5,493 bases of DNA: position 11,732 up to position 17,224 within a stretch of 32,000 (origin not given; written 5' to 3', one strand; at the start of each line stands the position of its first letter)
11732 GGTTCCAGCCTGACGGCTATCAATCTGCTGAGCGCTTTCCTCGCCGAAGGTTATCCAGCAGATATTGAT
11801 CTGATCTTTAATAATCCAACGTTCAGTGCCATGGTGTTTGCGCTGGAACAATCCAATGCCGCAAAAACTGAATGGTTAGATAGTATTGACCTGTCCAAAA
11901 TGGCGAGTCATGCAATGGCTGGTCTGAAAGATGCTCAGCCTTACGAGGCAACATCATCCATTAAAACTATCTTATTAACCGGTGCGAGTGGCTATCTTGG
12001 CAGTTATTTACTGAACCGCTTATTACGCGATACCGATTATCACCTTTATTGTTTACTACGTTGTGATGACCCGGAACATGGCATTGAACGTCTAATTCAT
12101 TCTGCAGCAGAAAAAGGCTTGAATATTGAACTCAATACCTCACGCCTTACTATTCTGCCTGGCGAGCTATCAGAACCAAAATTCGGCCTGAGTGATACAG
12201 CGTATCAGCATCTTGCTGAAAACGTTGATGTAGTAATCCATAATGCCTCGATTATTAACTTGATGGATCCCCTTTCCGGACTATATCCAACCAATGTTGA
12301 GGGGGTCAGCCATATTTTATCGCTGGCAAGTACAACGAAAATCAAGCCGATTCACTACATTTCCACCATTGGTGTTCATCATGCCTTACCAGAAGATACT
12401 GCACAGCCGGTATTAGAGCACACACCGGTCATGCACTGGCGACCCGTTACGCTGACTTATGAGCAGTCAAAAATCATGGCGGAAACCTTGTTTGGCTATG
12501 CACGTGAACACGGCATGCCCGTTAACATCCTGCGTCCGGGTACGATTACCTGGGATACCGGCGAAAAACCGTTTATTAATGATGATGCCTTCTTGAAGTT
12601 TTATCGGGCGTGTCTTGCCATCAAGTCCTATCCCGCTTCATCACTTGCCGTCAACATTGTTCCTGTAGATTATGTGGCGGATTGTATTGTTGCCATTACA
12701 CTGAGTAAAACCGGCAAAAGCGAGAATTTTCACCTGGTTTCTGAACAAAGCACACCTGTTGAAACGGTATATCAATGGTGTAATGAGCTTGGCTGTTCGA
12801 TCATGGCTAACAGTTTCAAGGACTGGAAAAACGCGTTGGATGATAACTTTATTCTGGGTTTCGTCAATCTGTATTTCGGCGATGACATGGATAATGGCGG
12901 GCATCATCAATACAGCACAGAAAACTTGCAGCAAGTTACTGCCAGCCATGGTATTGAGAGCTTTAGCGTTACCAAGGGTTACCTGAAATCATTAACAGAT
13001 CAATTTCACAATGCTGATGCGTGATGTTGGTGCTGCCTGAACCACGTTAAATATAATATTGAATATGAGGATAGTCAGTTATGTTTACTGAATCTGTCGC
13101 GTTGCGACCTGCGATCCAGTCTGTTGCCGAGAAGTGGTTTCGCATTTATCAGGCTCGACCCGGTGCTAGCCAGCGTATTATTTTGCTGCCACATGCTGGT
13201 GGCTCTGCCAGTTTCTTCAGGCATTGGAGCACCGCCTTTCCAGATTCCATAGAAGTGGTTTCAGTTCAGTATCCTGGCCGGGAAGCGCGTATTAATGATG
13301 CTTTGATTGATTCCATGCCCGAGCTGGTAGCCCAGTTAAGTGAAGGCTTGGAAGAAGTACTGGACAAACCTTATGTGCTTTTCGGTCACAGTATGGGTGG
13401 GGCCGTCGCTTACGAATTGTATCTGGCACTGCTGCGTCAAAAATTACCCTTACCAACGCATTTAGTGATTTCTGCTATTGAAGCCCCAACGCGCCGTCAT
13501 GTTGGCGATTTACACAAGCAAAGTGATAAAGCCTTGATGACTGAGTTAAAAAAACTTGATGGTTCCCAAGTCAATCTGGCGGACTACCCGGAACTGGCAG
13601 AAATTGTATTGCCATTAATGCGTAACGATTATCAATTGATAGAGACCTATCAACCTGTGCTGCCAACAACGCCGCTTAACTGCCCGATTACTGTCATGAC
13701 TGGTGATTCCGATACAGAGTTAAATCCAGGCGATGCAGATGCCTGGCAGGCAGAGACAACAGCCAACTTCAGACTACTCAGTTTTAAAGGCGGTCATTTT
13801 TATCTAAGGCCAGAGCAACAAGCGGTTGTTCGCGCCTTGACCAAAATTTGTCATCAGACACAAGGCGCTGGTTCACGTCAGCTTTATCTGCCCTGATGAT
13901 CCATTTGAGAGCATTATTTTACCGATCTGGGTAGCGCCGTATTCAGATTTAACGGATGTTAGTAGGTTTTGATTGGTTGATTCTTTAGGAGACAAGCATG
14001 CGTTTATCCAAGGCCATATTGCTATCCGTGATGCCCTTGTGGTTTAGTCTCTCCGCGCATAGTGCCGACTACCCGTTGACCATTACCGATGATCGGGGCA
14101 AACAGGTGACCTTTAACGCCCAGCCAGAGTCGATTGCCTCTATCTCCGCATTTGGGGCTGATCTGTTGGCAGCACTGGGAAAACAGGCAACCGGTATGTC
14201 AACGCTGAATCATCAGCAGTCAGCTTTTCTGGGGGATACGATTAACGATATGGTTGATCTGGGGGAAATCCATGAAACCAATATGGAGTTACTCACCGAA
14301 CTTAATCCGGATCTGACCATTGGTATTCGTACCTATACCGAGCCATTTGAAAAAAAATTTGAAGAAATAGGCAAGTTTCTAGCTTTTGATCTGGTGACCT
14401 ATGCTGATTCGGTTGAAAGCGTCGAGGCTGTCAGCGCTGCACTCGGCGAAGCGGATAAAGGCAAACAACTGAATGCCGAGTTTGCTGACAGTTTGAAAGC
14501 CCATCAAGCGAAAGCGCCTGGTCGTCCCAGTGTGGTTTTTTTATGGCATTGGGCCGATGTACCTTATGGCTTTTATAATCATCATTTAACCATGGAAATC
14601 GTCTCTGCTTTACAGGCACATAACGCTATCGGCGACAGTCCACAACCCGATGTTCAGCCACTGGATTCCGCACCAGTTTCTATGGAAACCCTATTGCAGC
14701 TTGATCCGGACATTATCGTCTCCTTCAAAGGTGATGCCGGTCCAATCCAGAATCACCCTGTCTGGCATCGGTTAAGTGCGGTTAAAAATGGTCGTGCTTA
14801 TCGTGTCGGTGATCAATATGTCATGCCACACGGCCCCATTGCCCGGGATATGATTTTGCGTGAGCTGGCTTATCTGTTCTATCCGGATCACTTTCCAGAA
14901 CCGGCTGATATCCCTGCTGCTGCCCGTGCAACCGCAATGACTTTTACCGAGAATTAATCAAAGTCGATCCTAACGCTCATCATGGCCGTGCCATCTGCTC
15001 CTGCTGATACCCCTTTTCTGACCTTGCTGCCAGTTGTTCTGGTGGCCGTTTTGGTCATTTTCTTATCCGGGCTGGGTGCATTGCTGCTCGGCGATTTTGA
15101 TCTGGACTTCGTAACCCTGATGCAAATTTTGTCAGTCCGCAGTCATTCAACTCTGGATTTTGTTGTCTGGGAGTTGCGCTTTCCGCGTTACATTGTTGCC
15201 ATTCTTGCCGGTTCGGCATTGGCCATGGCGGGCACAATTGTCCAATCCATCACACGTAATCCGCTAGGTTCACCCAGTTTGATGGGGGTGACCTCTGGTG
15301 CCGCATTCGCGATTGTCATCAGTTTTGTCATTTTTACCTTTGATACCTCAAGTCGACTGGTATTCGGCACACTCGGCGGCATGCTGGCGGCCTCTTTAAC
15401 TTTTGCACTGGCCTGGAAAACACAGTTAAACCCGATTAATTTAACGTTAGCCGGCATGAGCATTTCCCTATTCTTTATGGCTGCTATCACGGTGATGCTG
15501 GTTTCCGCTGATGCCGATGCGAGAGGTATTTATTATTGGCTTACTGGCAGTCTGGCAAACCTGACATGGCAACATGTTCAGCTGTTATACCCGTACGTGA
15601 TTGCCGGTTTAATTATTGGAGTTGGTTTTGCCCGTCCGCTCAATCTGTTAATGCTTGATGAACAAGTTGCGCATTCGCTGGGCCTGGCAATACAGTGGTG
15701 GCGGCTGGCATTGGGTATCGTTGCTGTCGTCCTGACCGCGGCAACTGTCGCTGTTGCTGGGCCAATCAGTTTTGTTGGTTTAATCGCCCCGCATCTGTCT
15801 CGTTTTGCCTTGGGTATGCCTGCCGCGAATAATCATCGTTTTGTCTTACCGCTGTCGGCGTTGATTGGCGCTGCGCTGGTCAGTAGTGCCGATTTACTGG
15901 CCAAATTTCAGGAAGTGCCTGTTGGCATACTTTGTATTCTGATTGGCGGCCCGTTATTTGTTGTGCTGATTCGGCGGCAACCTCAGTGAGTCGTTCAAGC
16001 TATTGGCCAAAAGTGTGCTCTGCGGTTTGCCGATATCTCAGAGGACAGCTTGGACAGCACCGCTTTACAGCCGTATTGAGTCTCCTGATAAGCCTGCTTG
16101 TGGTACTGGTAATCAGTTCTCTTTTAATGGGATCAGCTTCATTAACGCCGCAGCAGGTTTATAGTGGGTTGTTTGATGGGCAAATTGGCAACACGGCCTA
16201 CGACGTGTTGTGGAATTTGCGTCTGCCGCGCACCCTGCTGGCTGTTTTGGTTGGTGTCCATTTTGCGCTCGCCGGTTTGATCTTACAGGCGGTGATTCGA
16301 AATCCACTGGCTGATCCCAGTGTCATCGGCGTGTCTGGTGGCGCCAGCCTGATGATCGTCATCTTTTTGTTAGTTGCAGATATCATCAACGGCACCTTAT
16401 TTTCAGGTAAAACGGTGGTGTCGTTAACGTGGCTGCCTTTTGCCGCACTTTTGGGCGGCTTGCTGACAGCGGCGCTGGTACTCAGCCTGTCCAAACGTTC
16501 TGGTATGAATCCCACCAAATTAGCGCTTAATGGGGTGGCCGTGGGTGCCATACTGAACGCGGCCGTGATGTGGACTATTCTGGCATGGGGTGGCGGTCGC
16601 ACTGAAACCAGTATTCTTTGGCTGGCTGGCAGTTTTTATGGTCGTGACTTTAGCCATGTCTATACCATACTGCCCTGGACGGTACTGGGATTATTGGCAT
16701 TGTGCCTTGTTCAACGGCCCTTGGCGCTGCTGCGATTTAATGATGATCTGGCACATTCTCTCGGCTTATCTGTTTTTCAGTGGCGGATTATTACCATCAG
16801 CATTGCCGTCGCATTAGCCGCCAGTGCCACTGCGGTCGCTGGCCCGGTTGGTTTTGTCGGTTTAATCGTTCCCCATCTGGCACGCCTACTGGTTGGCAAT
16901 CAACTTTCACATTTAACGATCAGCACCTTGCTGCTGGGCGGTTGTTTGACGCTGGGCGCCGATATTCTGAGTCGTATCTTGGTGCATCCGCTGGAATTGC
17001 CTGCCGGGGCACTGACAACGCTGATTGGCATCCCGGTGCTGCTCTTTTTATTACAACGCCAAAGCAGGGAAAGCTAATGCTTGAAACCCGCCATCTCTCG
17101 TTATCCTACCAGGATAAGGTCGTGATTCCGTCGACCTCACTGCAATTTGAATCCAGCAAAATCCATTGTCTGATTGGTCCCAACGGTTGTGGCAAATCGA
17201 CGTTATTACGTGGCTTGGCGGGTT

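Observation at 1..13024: At least four consecutive complete Cy-A(Cys-type)-T modules ending in a reductase: predicted poly-thiazoline aldehyde or alcohol metallophore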

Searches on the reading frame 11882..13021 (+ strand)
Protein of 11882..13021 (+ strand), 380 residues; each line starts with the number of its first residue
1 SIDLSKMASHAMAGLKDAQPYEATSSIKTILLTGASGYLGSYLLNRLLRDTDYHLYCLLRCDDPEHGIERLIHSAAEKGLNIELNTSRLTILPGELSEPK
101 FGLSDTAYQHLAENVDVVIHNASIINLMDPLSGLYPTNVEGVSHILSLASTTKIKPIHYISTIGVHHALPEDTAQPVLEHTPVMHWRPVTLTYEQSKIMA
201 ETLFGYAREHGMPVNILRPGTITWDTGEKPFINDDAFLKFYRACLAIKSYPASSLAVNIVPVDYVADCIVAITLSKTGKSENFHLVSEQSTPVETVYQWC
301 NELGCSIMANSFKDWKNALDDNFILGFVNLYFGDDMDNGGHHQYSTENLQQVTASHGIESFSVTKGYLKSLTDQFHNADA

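Call 90: search_solved_structures(query=window:11882-13021:+, max_evalue=0.00001, show_alignments=2)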
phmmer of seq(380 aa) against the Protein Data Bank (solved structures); distinct sequences matched with E-value up to 0.00001: 13.
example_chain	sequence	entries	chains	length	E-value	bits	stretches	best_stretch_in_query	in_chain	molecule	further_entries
4u7w_A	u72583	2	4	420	5.6e-51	177.1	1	22-319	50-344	MxaA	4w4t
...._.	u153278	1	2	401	4.2e-39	138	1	25-337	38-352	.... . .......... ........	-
4dqv_A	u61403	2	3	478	4.7e-24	88.5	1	26-233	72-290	PROBABLE PEPTIDE SYNTHETASE NRP (PEPTIDE SYNTHASE) | Peptide synthetase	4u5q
5mso_A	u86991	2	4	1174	6e-23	84.9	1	22-317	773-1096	Carboxylic acid reductase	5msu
5msc_A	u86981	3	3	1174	1.6e-22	83.4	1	16-225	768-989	Carboxylic acid reductase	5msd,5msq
6vtj_A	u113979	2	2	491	6.6e-19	71.6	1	27-377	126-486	Non-ribosomal peptide synthetase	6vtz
5msp_A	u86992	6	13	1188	6.4e-17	65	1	23-307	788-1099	Thioester reductase domain-containing protein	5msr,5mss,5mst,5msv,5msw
6nki_A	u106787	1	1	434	3.9e-15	59.1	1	25-292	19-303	NRPS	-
8aep_A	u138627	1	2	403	2.6e-12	49.8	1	28-274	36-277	Acetyl-CoA synthetase-like protein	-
9x29_A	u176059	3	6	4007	2.9e-12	49.7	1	29-316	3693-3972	PKS-NRPS hybrid synthetase psoA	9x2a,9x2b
4f6c_A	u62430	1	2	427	3.4e-12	49.5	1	28-301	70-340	AusA reductase domain protein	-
9x2c_A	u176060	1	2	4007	4e-12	49.3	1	29-316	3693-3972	PKS-NRPS hybrid synthetase psoA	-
4f6l_B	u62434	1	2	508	5.4e-12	48.8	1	28-301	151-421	AusA reductase domain protein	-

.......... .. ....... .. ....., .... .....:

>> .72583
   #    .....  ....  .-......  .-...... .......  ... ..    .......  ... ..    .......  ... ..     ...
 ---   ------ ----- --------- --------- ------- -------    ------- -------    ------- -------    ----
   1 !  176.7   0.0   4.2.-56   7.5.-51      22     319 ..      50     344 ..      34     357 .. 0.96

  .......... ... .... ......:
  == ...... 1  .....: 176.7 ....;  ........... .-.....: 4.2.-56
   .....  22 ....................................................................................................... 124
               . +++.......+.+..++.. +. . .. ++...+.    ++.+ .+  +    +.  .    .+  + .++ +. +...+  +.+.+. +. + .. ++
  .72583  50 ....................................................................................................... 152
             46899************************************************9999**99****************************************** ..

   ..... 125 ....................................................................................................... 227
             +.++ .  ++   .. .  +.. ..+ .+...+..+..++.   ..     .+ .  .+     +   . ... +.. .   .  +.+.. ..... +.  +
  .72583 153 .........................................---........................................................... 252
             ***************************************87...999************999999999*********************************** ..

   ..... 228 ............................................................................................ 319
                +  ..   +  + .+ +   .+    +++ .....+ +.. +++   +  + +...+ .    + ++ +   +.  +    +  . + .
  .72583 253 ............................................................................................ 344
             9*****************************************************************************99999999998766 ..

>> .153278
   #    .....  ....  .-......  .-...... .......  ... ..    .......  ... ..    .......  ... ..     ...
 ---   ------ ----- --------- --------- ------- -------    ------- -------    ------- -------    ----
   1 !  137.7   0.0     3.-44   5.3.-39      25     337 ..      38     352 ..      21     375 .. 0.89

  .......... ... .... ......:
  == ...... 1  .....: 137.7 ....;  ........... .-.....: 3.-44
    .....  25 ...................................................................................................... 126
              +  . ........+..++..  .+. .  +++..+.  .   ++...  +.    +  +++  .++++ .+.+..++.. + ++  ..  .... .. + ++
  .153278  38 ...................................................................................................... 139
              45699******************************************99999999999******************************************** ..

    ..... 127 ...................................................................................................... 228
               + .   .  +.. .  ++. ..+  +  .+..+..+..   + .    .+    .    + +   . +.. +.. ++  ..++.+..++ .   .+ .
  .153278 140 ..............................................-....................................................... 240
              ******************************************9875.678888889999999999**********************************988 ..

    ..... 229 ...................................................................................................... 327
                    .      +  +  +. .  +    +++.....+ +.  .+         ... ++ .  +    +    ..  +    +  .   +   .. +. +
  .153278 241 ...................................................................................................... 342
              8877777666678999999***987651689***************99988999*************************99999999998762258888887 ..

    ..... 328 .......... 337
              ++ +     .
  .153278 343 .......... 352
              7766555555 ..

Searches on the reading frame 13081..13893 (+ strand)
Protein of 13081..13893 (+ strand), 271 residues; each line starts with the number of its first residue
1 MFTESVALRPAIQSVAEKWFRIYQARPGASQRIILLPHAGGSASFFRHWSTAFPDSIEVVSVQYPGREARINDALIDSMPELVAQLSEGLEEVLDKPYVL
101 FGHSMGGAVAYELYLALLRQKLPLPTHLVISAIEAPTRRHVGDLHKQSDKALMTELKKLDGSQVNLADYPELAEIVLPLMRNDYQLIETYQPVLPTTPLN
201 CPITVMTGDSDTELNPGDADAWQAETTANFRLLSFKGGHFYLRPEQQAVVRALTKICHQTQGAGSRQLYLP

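Call 7: search_protein_families(library=pfam, proteins=[window:13081-13893:+], max_evalue=0.00001)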
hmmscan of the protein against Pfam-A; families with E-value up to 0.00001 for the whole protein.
window:13081-13893:+ (271 aa): 2 families
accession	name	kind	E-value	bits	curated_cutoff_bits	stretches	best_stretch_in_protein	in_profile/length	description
PF00975.26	Thioesterase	-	1.5e-42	146.8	26.4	1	32-256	2-225/226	Thioesterase domain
PF12697.13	Abhydrolase_6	-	3.7e-09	38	26.3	1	34-250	2-215/217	Alpha/beta hydrolase family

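Call 10: find_encoding_contigs(protein=window:13081-13893:+, flank=10000, max_places=6)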
Protein window:13081-13893:+ (271 aa): no gene with exactly this product is on record in the collection.

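Call 46: search_protein_families(library=ncbifam, proteins=[window:13081-13893:+], max_evalue=0.001)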
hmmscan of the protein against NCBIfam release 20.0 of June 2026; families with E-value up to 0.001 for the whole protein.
window:13081-13893:+ (271 aa): 5 families
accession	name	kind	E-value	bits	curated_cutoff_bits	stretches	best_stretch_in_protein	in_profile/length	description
NF051488.1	bifunc_PcaDC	exception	8.9e-06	25.1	390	1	30-115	12-97/375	bifunctional 3-oxoadipate enol-lactonase/4-carboxymuconolactone decarboxylase PcaDC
NF011457.0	PRK14875.1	equivalog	5e-05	22.4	307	1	15-113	117-215/372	acetoin dehydrogenase dihydrolipoyllysine-residue acetyltransferase subunit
TIGR03056.1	bchO_mg_che_rel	equivalog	7.9e-05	21.8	172.55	1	24-115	22-114/278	alpha/beta fold hydrolase BchO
TIGR03695.1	menH_SHCHC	equivalog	0.00014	21.4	208.55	1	41-116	13-91/252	2-succinyl-6-hydroxy-2,4-cyclohexadiene-1-carboxylate synthase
NF040607.1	mycolic_Pks13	equivalog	0.00023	18.7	2100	1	19-120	1409-1504/1680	polyketide synthase Pks13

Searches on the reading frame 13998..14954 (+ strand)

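Call 7: search_protein_families(library=pfam, proteins=[window:13998-14954:+], max_evalue=0.00001)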
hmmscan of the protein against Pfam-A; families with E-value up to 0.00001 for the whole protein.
window:13998-14954:+ (319 aa): 1 family
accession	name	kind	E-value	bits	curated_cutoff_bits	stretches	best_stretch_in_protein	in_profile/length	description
PF01497.23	Peripla_BP_2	-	2e-22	80.2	27.5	1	46-273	1-234/235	Periplasmic binding protein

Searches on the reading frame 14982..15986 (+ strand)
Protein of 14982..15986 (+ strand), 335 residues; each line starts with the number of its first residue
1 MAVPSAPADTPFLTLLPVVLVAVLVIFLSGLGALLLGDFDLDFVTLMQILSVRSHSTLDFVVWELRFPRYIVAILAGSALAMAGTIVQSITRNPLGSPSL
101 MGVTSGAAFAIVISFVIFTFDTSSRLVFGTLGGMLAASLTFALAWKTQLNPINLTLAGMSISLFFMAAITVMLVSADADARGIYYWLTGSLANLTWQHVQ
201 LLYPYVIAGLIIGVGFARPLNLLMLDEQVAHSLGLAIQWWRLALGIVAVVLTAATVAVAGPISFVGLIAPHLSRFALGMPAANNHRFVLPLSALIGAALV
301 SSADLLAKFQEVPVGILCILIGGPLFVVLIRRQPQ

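Call 7: search_protein_families(library=pfam, proteins=[window:14982-15986:+], max_evalue=0.00001)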
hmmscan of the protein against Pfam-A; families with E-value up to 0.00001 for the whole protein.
window:14982-15986:+ (335 aa): 1 family
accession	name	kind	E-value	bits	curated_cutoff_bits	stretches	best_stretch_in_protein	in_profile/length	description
PF01032.23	FecCD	-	2.5e-79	267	26.5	1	27-332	3-311/311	FecCD transport family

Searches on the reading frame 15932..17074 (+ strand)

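Call 7: search_protein_families(library=pfam, proteins=[window:15932-17074:+], max_evalue=0.00001)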
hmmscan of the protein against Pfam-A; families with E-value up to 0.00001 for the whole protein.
window:15932-17074:+ (381 aa): 1 family
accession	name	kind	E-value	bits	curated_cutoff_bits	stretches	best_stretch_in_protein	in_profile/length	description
PF01032.23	FecCD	-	1.5e-85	287.4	26.5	1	55-376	1-311/311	FecCD transport family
